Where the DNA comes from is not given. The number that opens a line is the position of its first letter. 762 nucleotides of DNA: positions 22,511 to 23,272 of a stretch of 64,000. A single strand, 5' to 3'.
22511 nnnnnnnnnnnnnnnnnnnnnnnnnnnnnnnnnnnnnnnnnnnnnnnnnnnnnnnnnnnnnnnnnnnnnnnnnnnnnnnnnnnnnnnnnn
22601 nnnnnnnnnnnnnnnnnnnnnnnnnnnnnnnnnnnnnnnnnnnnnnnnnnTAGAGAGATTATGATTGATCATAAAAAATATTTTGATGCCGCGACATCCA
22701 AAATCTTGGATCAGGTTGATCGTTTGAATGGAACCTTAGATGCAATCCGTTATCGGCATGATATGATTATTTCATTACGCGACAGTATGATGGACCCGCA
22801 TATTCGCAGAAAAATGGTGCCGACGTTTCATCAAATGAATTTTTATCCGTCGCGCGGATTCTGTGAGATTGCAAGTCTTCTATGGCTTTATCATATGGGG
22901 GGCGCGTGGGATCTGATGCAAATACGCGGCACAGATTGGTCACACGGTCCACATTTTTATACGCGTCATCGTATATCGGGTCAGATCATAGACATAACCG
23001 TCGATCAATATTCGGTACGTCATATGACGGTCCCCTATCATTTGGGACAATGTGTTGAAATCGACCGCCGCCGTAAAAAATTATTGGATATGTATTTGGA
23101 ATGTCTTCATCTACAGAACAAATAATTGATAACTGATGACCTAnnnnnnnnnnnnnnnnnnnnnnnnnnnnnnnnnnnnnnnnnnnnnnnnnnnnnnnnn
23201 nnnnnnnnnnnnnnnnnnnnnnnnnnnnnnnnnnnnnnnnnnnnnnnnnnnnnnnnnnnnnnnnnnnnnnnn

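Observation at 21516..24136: Candidate uncharacterised cassette: an HD-domain phosphohydrolase flanked by two paralogous transglutaminase-like (Cys-His-Asp) proteins, with a divergent APH-family kinase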

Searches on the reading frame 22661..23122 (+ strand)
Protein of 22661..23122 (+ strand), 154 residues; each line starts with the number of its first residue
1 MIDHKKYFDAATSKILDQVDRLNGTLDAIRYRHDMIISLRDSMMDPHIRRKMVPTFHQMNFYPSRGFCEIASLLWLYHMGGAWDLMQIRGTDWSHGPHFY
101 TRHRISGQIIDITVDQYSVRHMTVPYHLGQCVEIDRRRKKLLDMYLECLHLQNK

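Call 3: search_protein_families(library=pfam, proteins=[window:22661-23122:+], max_evalue=1)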
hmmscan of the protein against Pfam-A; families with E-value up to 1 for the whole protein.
window:22661-23122:+ (154 aa): 2 families
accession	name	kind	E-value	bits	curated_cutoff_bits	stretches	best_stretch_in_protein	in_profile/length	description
PF24585.1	YunG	-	9.2e-05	23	27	1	62-121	29-82/116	YunG protein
PF23729.2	Spectrin_Dys-1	-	0.11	13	27.6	1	12-60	27-75/90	Dystrophin-1-like, spectrin repeat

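Call 5: search_protein_families(library=ncbifam, proteins=[window:22661-23122:+], max_evalue=1)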
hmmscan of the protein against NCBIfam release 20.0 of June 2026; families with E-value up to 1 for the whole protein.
window:22661-23122:+ (154 aa): 0 families

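Call 6: search_protein_families(library=phrogs, proteins=[window:22661-23122:+], max_evalue=1)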
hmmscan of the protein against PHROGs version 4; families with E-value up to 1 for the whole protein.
window:22661-23122:+ (154 aa): 1 family
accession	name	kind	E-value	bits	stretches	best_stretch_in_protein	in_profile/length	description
phrog_12251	-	unknown function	0.0014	19.3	1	62-131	32-101/224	-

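Call 7: search_protein_families(library=padloc, proteins=[window:22661-23122:+], max_evalue=1)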
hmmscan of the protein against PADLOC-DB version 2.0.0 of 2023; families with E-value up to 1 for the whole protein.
window:22661-23122:+ (154 aa): 0 families

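Call 8: find_homologous_proteins(query=window:22661-23122:+, max_evalue=0.001)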
Query window:22661-23122:+ (154 aa): 2 proteins with E <= 0.001 among 8 candidates.
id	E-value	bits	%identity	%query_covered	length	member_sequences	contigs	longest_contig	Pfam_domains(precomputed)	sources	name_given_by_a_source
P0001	5.0e-101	353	99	100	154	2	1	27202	-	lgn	-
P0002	1.8e-68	247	73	100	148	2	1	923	-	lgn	-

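Call 11: search_solved_structures(query=window:22661-23122:+, max_evalue=10, show_alignments=2)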
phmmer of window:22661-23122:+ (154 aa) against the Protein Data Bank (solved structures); distinct sequences matched with E-value up to 10: 0.

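Call 16: search_dna_similar(query=window:22661-23122:+, collection=phages, mode=protein, max_evalue=1, max_rows=25)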
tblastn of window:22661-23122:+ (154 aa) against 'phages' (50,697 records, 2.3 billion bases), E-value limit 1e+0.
No match.

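Call 27: search_protein_representatives(alignment_id=A1)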
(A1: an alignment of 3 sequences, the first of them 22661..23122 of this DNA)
Query: 3 sequences, 154 profile positions. Proteins with E-value up to 0.001 (for the whole library): 54; up to 1e-10: 23; up to 1e-30: 3. The best 54 are listed.
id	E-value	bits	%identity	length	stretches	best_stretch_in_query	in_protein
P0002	3.9e-78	277.0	-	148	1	1-154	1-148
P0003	5.4e-58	211.6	-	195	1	1-146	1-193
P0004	1.7e-32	128.8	-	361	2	1-138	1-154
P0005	6.3e-21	91.2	-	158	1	3-142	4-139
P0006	1.7e-19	86.5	-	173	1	1-140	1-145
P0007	9.8e-18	80.8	-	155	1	7-151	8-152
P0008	1.3e-17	80.4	-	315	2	5-133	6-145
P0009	1.6e-16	76.9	-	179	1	3-133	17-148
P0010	4.8e-16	75.3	-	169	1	3-133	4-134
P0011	7.6e-16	74.7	-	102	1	3-107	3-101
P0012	1.2e-15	74.1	-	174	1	6-133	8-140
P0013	4.5e-14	68.9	-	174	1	5-130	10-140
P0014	4.7e-14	68.9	-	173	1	7-133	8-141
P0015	9.7e-14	67.9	-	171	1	7-146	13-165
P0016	1.5e-13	67.2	-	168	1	4-131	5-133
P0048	1.4e-04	38.1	-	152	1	8-118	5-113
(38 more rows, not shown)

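Call 31: find_homologous_proteins(query=A2, max_evalue=0.001)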
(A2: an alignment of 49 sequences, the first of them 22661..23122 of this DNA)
Query A2 (49 sequences) (154 aa, profile of the alignment): 9 proteins with E <= 0.001 among 724 candidates.
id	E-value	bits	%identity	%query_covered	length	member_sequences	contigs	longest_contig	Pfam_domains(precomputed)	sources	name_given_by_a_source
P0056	3.4e-45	172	28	94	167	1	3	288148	-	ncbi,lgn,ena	-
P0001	6.6e-42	161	99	100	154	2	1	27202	-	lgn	-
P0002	4.4e-38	149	73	100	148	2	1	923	-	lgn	-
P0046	1.4e-37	147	26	84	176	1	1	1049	-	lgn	-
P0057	1.5e-30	124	41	44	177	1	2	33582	-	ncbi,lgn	-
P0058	1.2e-29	121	44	38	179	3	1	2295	-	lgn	-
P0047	3.3e-29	120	30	47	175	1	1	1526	-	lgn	-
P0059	2.8e-26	110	37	44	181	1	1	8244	-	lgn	-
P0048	1.6e-25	108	21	78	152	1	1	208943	-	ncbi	-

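Call 33: find_encoding_contigs(protein=P0056, flank=6000, max_places=3)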
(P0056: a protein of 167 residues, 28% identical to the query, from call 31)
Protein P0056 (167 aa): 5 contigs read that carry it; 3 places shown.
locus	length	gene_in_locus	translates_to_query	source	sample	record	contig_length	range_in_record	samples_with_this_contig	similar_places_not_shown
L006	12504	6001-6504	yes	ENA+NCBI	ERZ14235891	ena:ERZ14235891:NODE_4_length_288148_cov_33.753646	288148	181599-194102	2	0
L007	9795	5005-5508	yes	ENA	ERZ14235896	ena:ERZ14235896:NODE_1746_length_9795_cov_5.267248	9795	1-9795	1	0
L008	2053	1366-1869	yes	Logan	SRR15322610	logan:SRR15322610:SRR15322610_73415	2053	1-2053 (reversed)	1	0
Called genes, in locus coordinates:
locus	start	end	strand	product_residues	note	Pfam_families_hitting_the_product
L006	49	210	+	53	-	-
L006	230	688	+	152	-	PF00886:Ribosomal_S16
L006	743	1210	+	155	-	PF01782:RimM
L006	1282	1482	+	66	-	-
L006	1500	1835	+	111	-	-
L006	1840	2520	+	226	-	PF01746:tRNA_m1G_MT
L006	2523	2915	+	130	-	PF01245:Ribosomal_L19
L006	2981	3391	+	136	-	PF09923:DUF2155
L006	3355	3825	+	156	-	-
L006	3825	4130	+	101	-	-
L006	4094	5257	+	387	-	PF00814:TsaD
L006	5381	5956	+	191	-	-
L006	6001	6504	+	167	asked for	-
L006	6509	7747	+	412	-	PF13742:tRNA_anti_2, PF01336:tRNA_anti-codon, PF02601:Exonuc_VII_L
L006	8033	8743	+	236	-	-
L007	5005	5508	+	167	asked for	-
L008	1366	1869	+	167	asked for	-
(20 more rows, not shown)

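Call 34: find_encoding_contigs(protein=P0048, flank=6000, max_places=3)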
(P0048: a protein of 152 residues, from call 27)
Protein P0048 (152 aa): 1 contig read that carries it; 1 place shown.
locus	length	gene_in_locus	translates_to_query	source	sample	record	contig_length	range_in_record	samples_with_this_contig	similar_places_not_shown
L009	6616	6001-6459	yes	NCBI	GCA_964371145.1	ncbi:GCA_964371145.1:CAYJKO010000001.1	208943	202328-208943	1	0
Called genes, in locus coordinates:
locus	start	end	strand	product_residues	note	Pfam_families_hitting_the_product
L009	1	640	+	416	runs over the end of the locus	PF02812:ELFV_dehydrog_N, PF00208:ELFV_dehydrog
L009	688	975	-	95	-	PF05154:TM2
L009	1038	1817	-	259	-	-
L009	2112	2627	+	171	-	-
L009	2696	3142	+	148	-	PF01782:RimM, PF24986:PRC_RimM (weak)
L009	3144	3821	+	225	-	PF01746:tRNA_m1G_MT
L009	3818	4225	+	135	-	PF01245:Ribosomal_L19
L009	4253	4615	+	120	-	PF09923:DUF2155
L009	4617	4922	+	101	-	-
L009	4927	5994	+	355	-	PF00814:TsaD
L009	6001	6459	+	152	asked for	-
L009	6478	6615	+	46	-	?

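Call 35: find_encoding_contigs(protein=P0057, flank=6000, max_places=3)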
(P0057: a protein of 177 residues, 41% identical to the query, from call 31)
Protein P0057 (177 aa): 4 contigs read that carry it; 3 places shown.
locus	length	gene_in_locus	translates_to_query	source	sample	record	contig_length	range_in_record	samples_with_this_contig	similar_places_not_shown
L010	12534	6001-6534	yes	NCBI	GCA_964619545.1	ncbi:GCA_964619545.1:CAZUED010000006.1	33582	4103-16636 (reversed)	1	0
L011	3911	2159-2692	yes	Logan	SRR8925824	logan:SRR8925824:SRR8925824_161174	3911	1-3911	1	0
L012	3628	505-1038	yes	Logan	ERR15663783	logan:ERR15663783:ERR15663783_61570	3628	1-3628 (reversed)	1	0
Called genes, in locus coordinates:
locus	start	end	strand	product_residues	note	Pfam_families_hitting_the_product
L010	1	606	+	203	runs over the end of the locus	-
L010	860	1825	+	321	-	PF01380:SIS, PF00571:CBS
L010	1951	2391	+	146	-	PF00886:Ribosomal_S16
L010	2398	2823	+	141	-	PF01782:RimM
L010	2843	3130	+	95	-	-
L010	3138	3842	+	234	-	PF01746:tRNA_m1G_MT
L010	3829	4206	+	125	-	PF01245:Ribosomal_L19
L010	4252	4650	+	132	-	PF09923:DUF2155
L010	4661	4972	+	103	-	-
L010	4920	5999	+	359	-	PF00814:TsaD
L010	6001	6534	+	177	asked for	-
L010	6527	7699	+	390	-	PF13742:tRNA_anti_2, PF01336:tRNA_anti-codon, PF02601:Exonuc_VII_L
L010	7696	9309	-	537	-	PF02463:SMC_N, PF13476:AAA_23, PF13304:AAA_21 (faint)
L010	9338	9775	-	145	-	-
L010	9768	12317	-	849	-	PF00580:UvrD-helicase, PF13245:AAA_19, PF13361:UvrD_C, PF13538:UvrD_C_2 (faint)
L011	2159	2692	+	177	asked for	-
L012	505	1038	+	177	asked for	-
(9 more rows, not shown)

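Call 40: find_related_loci(query=A3, collection=genome_contigs, flank=6000)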
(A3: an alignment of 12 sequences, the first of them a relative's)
Query A3 (167 aa) in genome_contigs; peptide patterns used: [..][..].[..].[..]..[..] (x = any residue, [..] = any of these).
89 stretches matched a pattern; 48 encode a relative of the query (tblastn E <= 1e-3); 48 distinct loci.
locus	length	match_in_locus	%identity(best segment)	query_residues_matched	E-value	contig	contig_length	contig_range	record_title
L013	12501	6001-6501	100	1-167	3e-113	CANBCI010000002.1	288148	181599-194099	MAG TPA_asm: uncultured Alphaproteobacteria bacterium isolate SRR15322610_bin.17_metawrap_v1.3_MAG genome assembly, cont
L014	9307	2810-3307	55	1-164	2e-57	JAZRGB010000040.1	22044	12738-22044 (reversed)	MAG: Candidatus Enterousia sp. isolate T1900045493_YK20190187.MAGScoT_cleanbin_000028 SGB_7394_k141_2694363, whole genom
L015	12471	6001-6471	52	1-157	1e-55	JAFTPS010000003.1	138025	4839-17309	MAG: Alphaproteobacteria bacterium isolate RGIG4037 Roe_deer_Cecum-5__c1035, whole genome shotgun sequence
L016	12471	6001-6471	52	1-157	4e-55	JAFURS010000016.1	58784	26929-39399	MAG: Alphaproteobacteria bacterium isolate RGIG4765 Roe_deer_Rectum.Co__c567634, whole genome shotgun sequence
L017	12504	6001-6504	51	1-167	4e-53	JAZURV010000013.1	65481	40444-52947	MAG: Candidatus Enterousia sp. isolate T1900044850_TS20190316.MAGScoT_cleanbin_000038 SGB_3006_k141_4191534, whole genom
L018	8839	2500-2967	51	1-157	2e-52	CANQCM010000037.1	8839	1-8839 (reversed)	MAG: uncultured Alphaproteobacteria bacterium isolate Lapin-005__bin117 genome assembly, contig: Lapin-005__NODE_11065_l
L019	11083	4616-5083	51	1-157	3e-51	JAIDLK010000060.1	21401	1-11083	MAG: Alphaproteobacteria bacterium isolate SC0338_S5_7 SC0338_S5_7_contig_60, whole genome shotgun sequence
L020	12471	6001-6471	48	1-157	1e-50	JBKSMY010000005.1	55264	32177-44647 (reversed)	MAG: Alphaproteobacteria bacterium isolate KS320-82 k141_277432, whole genome shotgun sequence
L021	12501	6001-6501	48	1-167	2e-50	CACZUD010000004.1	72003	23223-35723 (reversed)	MAG: uncultured proteobacterium isolate RUG12958 genome assembly, contig: RUG12958_asm_4, whole genome shotgun sequence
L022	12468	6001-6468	50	1-157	2e-49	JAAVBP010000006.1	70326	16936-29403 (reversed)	MAG: bacterium isolate Mgla_MAG_35-bin_11 c_000000034655, whole genome shotgun sequence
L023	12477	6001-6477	50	1-157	7e-48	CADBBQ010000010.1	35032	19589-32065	MAG: uncultured proteobacterium isolate RUG13827 genome assembly, contig: RUG13827_asm_10, whole genome shotgun sequence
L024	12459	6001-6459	48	8-162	3e-47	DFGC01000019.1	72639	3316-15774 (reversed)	MAG TPA_asm: Alphaproteobacteria bacterium UBA3760 UBA3760_contig_4819, whole genome shotgun sequence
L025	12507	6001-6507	47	1-164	2e-46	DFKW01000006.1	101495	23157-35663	MAG TPA_asm: Alphaproteobacteria bacterium UBA3635 UBA3635_contig_4836, whole genome shotgun sequence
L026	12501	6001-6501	44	1-167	2e-46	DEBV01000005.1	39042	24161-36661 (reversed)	MAG TPA_asm: Alphaproteobacteria bacterium UBA2947 UBA2947_contig_4958, whole genome shotgun sequence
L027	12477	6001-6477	47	1-157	9e-45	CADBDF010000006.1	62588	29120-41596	MAG: uncultured proteobacterium isolate RUG13870 genome assembly, contig: RUG13870_asm_6, whole genome shotgun sequence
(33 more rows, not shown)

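Call 41: predict_structure(alignment_id=A2)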
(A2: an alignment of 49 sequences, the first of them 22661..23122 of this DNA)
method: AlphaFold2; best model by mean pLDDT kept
length: 154 residues; sequences in the alignment: 49
mean_pLDDT: 94.1   pTM: 0.89
mean pLDDT of the five models: 94.1, 93.3, 93.0, 92.6, 92.4
residues with pLDDT >= 90: 135; 70-90: 13; 50-70: 6; < 50: 0
segments of 3 or more residues with pLDDT < 50: none
pLDDT, mean of each block of 10 residues (from residue 1): 94 97 95 97 94 78 95 97 98 96 98 97 98 98 94 63
secondary structure, 60 per line:
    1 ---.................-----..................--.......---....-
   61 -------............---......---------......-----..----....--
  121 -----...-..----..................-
elements in order: H4-20 H26-43 H46-52 H56-59 H68-79 E83-88 E98-103 H115-118 H136-153

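Call 47: search_protein_families(library=pfam, alignment_id=A2, max_evalue=0.01)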
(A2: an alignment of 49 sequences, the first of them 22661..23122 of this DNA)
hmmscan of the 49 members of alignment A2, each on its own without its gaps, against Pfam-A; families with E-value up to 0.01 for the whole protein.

A. member 1, window:22661-23122:+ (154 aa): 1 family
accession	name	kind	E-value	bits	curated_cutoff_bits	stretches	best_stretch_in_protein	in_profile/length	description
PF24585.1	YunG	-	9.2e-05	23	27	1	62-121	29-82/116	YunG protein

B. families by the number of members that match (of 49 scanned): 2 families
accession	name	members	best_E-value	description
PF24585.1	YunG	6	9.2e-05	YunG protein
PF08856.16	DUF1826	1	0.0077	Protein of unknown function (DUF1826)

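Call 51: fold_search(model_id=the predicted structure, library=pdb)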
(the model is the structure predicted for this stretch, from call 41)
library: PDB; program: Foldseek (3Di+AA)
matches with E <= 10: 65; with E <= 0.001: 0
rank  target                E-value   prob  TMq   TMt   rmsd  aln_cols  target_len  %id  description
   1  8hwi_B                3.9e-01  0.12  0.18  0.16  16.2        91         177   18  Bacterial STING from Larkinella arboricola in complex with 3'3'-c-di-GMP (released 2024-01-03)
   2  8hwi_A                7.4e-01  0.08  0.18  0.16  16.4        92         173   14  Bacterial STING from Larkinella arboricola in complex with 3'3'-c-di-GMP (released 2024-01-03)
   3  3omc_A                8.3e-01  0.08  0.12  0.09  12.4        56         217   18  Structure of human SND1 extended tudor domain in complex with the symmetrically dimethylated arginine PIWIL1 peptide R (released 2010-09-15)
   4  3omg_A                1.5e+00  0.07  0.12  0.09  13.1        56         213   16  Structure of human SND1 extended tudor domain in complex with the symmetrically dimethylated arginine PIWIL1 peptide R (released 2010-09-08)
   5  1wb7_A                1.5e+00  0.04  0.17  0.14  14.8       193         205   11  Iron Superoxide Dismutase (Fe-SOD) From The Hyperthermophile Sulfolobus Solfataricus. Crystal Structure of the Y41F mu (released 2004-11-08)
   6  1wb8_A                1.6e+00  0.06  0.20  0.16  15.0       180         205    9  Iron Superoxide Dismutase (FE-SOD) from the Hyperthermophile SULFOLOBUS SOLFATARICUS. 2.3 A Resolution Structure of Re (released 2004-11-08)
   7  5dul_A                1.9e+00  0.06  0.18  0.09   7.5        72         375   12  1-deoxy-D-xylulose 5-phosphate reductoisomerase from Yersinia pestis in complex with NADPH (released 2015-09-30)
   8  3gtm_S                2.1e+00  0.07  0.24  0.23  25.0       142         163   11  Co-complex of Backtracked RNA polymerase II with TFIIS (released 2009-06-09)
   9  5krv_B                2.2e+00  0.06  0.18  0.09   7.6        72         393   12  1-deoxy-D-xylulose 5-phosphate reductoisomerase from Vibrio vulnificus in complex Arginine (released 2017-07-12)
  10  3omg_B                2.5e+00  0.04  0.16  0.12  14.0        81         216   15  Structure of human SND1 extended tudor domain in complex with the symmetrically dimethylated arginine PIWIL1 peptide R (released 2010-09-08)
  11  5kry_B                2.8e+00  0.05  0.18  0.08   7.9        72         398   12  1-deoxy-D-xylulose 5-phosphate reductoisomerase from Vibrio vulnificus (released 2017-07-12)
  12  1ar4_A                2.8e+00  0.03  0.18  0.16  14.6       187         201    8  X-RAY STRUCTURE ANALYSIS OF THE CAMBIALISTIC SUPEROXIDE DISMUTASE FROM PROPIONIBACTERIUM SHERMANII ACTIVE WITH FE OR M (released 1997-11-12)
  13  3esf_A                2.9e+00  0.03  0.17  0.15  12.8       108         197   15  Crystal Structure of the enzyme Fe-superoxide dismutase TbSODB2 from Trypanosoma brucei (released 2009-05-12)
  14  5m9o_A                3.1e+00  0.04  0.12  0.09  13.2        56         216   16  Crystal structure of human SND1 extended Tudor domain in complex with a symmetrically dimethylated E2F peptide (released 2016-12-07)
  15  2wac_B                3.5e+00  0.04  0.11  0.08  11.9        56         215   14  Extended Tudor domain of Drosophila Melanogaster Tudor-SN (p100) (released 2009-03-03)
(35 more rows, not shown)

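Call 57: find_encoding_contigs(protein=P0002, flank=5000, max_places=4)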
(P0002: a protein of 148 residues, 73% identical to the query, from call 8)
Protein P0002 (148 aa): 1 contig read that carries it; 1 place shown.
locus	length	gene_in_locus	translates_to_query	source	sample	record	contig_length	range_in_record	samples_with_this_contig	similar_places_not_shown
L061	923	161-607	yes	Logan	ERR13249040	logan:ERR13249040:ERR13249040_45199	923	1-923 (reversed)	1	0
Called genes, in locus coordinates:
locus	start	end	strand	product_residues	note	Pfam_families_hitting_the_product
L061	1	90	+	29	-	?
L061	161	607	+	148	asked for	-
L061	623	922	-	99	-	?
